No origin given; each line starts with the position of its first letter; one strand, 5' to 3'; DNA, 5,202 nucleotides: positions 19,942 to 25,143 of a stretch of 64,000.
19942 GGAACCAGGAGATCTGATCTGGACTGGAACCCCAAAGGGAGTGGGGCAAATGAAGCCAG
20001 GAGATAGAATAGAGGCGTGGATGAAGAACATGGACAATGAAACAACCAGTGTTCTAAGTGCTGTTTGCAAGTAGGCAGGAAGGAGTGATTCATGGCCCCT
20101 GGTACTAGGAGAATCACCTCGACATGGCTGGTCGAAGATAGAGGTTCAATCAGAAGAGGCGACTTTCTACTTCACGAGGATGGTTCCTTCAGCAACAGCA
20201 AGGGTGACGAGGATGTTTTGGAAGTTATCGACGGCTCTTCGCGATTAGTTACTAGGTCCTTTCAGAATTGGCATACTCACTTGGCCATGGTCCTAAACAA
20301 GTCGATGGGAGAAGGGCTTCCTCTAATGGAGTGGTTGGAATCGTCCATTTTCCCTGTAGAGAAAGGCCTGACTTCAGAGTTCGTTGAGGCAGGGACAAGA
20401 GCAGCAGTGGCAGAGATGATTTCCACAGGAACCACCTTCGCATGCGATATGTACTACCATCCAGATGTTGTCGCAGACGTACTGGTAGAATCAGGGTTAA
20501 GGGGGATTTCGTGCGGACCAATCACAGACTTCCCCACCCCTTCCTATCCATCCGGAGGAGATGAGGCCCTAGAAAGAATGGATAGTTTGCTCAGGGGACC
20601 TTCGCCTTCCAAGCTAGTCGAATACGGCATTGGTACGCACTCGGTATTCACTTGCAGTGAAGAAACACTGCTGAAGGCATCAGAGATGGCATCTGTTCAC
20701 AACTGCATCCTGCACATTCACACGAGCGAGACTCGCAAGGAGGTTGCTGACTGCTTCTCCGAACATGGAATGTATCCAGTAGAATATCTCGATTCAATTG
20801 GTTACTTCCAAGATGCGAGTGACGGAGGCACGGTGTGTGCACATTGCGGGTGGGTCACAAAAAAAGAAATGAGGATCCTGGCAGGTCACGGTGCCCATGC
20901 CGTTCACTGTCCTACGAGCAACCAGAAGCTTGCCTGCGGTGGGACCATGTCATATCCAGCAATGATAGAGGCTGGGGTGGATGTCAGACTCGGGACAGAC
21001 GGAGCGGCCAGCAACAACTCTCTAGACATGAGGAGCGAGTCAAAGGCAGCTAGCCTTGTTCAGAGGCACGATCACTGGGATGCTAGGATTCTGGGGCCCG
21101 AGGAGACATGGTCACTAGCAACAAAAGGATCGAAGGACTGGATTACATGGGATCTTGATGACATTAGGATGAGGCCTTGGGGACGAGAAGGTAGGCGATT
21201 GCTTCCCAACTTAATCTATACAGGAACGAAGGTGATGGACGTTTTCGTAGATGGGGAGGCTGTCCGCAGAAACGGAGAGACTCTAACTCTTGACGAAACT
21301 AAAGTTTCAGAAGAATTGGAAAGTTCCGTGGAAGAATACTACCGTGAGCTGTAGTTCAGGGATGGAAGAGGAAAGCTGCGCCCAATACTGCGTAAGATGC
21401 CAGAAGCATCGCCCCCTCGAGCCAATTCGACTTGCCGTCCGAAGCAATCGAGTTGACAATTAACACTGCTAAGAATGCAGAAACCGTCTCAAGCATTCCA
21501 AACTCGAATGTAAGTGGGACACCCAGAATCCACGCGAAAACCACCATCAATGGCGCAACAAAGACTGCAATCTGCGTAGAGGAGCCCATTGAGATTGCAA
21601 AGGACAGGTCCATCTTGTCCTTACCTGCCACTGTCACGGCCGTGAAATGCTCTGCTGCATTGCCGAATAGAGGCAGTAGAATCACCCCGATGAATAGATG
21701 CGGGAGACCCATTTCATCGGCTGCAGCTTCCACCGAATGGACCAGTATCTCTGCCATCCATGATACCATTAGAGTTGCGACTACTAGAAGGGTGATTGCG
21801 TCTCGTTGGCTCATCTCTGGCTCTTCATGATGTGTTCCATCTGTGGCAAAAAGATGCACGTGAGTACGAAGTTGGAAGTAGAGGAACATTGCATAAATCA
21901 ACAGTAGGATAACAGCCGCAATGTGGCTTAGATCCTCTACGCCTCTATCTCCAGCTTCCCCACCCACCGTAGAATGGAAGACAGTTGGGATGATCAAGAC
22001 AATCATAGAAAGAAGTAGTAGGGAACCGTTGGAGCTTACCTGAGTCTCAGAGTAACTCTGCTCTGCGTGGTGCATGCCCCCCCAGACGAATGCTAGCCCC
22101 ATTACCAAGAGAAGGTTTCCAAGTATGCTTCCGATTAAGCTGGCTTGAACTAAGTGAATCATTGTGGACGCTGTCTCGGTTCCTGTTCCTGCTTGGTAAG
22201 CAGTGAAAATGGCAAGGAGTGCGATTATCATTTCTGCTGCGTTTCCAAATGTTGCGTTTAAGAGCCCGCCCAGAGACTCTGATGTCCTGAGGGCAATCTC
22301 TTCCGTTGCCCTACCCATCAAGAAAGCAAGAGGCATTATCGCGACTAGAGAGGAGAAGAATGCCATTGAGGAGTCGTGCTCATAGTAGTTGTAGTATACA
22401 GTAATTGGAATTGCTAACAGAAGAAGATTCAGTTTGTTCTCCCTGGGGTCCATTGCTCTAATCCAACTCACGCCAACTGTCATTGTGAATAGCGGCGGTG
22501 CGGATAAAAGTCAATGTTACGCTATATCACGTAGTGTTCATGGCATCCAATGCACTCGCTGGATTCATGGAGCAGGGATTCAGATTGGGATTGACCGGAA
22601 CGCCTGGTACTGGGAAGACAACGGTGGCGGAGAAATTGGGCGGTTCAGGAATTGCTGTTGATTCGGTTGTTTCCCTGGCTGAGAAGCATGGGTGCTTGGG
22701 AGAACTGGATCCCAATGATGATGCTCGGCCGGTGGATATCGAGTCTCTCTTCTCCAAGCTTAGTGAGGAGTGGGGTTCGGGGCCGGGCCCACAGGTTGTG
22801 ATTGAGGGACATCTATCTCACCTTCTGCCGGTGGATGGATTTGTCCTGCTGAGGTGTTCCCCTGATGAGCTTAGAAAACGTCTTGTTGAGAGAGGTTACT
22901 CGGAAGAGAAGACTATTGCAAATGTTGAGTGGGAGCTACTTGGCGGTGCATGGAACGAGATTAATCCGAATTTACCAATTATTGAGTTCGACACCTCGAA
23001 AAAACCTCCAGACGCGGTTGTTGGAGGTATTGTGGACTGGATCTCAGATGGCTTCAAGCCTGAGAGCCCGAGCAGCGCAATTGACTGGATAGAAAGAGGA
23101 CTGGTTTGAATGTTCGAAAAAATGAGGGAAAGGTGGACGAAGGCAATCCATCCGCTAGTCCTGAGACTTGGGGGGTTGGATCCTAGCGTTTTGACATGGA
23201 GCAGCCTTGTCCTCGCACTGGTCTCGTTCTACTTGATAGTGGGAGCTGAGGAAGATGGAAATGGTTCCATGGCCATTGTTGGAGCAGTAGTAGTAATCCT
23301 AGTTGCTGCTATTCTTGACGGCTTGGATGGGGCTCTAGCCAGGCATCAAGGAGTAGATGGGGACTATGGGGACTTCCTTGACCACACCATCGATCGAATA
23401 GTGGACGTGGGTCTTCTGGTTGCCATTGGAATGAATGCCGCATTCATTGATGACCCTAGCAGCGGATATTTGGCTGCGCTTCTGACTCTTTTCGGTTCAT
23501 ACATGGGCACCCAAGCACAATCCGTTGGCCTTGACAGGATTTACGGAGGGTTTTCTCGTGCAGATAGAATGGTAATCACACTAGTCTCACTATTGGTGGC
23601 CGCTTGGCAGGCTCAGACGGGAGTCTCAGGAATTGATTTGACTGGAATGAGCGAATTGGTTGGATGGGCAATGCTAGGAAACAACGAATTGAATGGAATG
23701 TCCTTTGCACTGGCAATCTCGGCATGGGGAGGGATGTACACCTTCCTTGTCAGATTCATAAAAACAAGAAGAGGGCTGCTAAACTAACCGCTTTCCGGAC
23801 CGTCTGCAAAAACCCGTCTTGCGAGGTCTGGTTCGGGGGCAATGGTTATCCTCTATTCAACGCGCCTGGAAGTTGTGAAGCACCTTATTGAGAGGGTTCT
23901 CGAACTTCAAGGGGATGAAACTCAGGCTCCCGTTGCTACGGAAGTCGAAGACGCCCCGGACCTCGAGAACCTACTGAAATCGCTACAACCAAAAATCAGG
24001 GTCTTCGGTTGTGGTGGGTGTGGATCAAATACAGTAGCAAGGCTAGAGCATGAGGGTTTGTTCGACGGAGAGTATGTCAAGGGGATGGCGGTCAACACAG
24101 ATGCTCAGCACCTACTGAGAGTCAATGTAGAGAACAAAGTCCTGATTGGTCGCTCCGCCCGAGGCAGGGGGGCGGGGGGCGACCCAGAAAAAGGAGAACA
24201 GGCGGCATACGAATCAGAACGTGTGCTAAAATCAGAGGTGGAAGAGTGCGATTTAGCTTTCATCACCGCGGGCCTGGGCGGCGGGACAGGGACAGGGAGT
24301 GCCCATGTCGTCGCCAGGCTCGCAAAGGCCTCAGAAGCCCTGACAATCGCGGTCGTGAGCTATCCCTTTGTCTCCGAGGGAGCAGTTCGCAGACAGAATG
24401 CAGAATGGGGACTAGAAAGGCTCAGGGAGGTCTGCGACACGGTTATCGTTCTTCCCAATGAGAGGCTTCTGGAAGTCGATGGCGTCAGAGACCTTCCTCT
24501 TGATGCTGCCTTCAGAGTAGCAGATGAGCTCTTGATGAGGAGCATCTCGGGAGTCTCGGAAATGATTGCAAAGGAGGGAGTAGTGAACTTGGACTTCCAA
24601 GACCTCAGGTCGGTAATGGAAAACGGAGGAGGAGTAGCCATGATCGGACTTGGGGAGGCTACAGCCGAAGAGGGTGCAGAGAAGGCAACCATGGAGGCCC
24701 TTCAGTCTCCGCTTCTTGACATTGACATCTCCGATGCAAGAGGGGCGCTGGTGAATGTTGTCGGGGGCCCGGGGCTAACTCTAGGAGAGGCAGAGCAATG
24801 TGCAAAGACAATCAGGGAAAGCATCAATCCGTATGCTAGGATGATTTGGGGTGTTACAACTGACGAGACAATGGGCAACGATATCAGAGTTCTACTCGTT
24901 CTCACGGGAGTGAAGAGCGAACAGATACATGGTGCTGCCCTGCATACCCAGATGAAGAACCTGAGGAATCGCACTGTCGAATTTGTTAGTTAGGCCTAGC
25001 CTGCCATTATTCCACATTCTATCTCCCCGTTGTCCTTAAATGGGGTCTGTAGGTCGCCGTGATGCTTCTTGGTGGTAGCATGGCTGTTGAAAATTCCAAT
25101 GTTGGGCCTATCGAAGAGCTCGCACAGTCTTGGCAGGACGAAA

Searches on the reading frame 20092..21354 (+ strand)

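Call 74: search_protein_families(library=pfam, proteins=[window:20092-21354:+], max_evalue=0.001)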
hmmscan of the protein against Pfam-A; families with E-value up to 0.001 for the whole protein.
window:20092-21354:+ (420 aa): 1 family
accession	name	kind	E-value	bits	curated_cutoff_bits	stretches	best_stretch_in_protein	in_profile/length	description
PF01979.26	Amidohydro_1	-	8.7e-39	134.2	25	1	57-344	6-291/345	Amidohydrolase family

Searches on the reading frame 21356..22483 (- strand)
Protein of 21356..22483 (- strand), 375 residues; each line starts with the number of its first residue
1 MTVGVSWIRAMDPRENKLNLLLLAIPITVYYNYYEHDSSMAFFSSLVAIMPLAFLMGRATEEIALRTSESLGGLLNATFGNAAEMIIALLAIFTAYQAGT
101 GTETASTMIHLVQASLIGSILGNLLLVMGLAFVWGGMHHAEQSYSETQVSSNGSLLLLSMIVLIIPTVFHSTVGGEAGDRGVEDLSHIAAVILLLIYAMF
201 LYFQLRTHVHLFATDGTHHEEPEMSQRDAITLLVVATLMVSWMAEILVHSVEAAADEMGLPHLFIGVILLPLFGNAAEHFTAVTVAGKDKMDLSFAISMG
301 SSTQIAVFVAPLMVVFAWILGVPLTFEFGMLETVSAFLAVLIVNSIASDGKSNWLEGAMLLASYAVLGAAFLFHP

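Call 74: search_protein_families(library=pfam, proteins=[window:21356-22483:-], max_evalue=0.001)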
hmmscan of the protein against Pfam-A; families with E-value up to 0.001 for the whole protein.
window:21356-22483:- (375 aa): 1 family
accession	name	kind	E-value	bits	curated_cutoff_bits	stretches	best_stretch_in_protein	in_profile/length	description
PF01699.29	Na_Ca_ex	-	2.6e-36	125.3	24.9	2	230-367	3-145/151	Sodium/calcium exchanger protein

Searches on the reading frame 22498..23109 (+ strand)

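Call 74: search_protein_families(library=pfam, proteins=[window:22498-23109:+], max_evalue=0.001)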
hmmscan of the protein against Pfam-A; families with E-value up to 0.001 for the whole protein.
window:22498-23109:+ (203 aa): 3 families
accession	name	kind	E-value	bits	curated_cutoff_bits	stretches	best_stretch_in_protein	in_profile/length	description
PF13238.12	AAA_18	-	1.1e-23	84.6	29.4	1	31-148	2-127/128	AAA domain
PF13207.12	AAA_17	-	0.00017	22.3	27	0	33-47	1-15/136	AAA domain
PF01712.25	dNK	-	0.00022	21.5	27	0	107-155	118-166/203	Deoxynucleoside kinase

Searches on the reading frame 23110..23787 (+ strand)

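Call 74: search_protein_families(library=pfam, proteins=[window:23110-23787:+], max_evalue=0.001)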
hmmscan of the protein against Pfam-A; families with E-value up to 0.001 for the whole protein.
window:23110-23787:+ (225 aa): 1 family
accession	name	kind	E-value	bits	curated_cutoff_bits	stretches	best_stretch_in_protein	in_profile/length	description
PF01066.26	CDP-OH_P_transf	-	6.5e-11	43.3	22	1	25-120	4-86/152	CDP-alcohol phosphatidyltransferase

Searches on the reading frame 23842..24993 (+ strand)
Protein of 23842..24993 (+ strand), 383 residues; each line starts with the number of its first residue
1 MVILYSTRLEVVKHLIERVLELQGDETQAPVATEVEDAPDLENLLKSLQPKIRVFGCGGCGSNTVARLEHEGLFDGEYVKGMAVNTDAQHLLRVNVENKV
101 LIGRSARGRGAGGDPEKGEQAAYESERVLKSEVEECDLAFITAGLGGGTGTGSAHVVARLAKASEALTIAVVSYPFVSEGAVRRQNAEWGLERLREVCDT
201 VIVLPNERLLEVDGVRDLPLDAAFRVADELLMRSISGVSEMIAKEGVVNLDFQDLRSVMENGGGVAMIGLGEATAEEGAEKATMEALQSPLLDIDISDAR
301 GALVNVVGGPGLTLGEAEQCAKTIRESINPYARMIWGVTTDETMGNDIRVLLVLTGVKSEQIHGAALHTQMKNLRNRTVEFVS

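Call 74: search_protein_families(library=pfam, proteins=[window:23842-24993:+], max_evalue=0.001)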
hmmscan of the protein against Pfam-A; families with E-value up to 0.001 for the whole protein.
window:23842-24993:+ (383 aa): 2 families
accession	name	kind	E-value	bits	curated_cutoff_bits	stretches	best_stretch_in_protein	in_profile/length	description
PF00091.31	Tubulin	-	1.7e-44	152.8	33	1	51-212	1-188/190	Tubulin/FtsZ family, GTPase domain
PF12327.13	FtsZ_C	-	1.1e-29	103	27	1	264-358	1-95/95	FtsZ family, C-terminal domain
